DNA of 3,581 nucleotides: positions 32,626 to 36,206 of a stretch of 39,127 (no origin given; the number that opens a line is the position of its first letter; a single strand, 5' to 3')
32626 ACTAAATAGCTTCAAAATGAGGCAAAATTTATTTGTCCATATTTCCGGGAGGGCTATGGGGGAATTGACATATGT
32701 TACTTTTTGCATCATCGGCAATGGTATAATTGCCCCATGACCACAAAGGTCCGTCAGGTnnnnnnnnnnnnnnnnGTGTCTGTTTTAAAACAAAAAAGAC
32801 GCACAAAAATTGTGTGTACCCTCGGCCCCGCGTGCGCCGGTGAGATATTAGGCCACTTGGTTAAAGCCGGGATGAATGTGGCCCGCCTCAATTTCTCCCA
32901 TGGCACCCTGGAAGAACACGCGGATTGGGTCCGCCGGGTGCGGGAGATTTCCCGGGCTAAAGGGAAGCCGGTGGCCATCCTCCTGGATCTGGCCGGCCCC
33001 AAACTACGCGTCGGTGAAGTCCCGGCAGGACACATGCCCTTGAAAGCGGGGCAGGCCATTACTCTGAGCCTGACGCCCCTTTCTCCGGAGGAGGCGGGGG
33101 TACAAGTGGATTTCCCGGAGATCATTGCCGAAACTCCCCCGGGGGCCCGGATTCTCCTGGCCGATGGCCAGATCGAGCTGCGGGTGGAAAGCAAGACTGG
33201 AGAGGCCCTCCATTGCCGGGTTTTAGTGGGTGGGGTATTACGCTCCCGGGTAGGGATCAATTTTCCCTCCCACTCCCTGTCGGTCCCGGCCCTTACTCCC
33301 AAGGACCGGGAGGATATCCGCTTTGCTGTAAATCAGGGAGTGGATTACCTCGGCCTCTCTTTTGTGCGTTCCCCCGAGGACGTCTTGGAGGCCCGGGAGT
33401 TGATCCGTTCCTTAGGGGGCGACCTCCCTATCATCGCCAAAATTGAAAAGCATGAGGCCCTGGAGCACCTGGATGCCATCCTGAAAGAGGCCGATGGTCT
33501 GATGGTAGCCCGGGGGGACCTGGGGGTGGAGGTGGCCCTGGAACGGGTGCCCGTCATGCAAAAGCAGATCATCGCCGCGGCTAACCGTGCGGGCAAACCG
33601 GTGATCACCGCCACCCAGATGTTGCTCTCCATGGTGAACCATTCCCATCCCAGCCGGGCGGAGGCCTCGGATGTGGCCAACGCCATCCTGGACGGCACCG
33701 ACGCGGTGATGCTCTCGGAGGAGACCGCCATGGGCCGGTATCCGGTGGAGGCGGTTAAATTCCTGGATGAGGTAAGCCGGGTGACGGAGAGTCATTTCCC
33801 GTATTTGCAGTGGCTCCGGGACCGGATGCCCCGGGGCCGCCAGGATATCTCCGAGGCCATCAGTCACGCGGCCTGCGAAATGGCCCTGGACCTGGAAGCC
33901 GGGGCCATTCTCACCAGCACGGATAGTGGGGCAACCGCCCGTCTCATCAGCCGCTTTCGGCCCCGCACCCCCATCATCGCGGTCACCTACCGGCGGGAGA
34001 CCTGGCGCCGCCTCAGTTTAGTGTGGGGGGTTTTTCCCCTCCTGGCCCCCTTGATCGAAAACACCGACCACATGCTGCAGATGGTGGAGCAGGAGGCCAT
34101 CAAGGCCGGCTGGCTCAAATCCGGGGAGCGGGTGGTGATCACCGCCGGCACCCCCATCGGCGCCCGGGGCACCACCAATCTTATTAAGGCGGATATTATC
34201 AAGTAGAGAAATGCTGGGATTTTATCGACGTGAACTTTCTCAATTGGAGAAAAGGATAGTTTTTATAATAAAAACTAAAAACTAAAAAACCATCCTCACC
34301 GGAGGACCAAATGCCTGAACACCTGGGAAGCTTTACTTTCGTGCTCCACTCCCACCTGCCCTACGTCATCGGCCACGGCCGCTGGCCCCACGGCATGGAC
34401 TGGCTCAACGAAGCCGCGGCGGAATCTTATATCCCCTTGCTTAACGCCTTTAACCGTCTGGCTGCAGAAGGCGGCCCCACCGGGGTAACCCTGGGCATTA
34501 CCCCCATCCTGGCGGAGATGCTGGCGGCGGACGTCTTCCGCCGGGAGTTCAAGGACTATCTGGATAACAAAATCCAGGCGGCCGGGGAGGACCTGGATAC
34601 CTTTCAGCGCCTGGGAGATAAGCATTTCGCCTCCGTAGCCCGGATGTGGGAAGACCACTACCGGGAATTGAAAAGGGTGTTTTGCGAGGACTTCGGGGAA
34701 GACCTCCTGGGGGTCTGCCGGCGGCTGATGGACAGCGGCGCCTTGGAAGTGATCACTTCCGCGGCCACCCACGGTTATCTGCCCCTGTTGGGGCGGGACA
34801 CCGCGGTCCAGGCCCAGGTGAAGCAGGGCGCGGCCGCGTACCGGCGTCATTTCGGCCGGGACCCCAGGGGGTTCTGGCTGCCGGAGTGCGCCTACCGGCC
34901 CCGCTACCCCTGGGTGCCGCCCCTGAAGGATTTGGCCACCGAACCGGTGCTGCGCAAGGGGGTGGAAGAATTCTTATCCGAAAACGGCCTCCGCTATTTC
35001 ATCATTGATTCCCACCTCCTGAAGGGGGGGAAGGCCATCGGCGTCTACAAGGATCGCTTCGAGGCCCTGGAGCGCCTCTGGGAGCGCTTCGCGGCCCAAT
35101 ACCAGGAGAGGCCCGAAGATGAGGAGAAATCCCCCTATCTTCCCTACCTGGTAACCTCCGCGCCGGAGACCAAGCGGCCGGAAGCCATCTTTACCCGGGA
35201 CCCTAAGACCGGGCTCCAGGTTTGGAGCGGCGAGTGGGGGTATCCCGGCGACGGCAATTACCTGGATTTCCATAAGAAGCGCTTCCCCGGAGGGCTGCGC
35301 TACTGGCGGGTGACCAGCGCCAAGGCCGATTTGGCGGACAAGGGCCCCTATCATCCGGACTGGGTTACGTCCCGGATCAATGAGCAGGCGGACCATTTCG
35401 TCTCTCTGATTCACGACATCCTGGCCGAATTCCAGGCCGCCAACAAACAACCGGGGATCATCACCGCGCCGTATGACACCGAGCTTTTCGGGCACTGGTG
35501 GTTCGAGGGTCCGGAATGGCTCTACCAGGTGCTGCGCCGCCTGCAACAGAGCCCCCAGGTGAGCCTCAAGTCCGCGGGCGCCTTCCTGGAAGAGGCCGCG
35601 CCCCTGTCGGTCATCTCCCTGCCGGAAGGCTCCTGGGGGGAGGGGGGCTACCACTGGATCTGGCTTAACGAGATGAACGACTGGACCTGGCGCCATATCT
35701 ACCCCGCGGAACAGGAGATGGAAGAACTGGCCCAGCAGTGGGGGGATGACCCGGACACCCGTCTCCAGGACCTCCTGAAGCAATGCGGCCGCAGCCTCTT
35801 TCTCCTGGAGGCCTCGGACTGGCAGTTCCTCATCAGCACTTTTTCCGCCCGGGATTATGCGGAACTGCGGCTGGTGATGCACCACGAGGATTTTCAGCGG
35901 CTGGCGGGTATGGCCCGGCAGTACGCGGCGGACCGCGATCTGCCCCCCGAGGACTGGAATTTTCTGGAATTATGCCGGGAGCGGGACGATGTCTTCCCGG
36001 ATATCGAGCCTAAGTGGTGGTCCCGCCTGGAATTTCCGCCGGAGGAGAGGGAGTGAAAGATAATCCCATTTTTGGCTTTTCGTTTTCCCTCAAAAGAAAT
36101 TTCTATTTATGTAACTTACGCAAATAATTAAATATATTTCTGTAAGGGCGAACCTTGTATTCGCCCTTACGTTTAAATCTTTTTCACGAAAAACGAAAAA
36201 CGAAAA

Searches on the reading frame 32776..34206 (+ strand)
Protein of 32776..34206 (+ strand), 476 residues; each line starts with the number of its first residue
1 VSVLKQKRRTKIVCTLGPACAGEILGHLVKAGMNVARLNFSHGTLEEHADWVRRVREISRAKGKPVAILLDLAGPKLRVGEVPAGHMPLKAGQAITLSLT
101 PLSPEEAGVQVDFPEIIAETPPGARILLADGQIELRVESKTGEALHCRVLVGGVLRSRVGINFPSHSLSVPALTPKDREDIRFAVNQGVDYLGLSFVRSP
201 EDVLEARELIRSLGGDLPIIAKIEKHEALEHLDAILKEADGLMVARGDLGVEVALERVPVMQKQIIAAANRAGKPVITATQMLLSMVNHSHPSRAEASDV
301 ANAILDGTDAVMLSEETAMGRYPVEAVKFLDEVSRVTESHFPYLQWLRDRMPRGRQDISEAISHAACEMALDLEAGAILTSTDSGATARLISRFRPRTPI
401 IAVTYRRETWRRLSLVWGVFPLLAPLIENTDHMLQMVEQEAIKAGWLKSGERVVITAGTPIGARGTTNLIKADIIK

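Call 97: search_protein_families(library=pfam, proteins=[window:32776-34206:+], max_evalue=0.00001)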
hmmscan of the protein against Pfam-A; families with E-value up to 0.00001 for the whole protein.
window:32776-34206:+ (476 aa): 2 families
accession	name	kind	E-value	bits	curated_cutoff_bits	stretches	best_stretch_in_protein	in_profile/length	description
PF00224.27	PK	-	8.5e-113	377.2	30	1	8-327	2-328/328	Pyruvate kinase, barrel domain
PF02887.21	PK_C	-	6.3e-40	136.3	28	1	360-471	1-112/114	Pyruvate kinase, alpha/beta domain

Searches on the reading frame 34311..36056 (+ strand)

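Call 97: search_protein_families(library=pfam, proteins=[window:34311-36056:+], max_evalue=0.00001)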
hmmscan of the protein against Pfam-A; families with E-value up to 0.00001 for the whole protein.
window:34311-36056:+ (581 aa): 2 families
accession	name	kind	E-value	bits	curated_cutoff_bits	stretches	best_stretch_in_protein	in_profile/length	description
PF03065.20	Glyco_hydro_57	-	7.3e-36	124.4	21.2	1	9-431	1-284/291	Glycosyl hydrolase family 57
PF09210.16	BE_C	-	5.1e-19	69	25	1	462-570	1-101/101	1,4-alpha-glucan branching enzyme, C-terminal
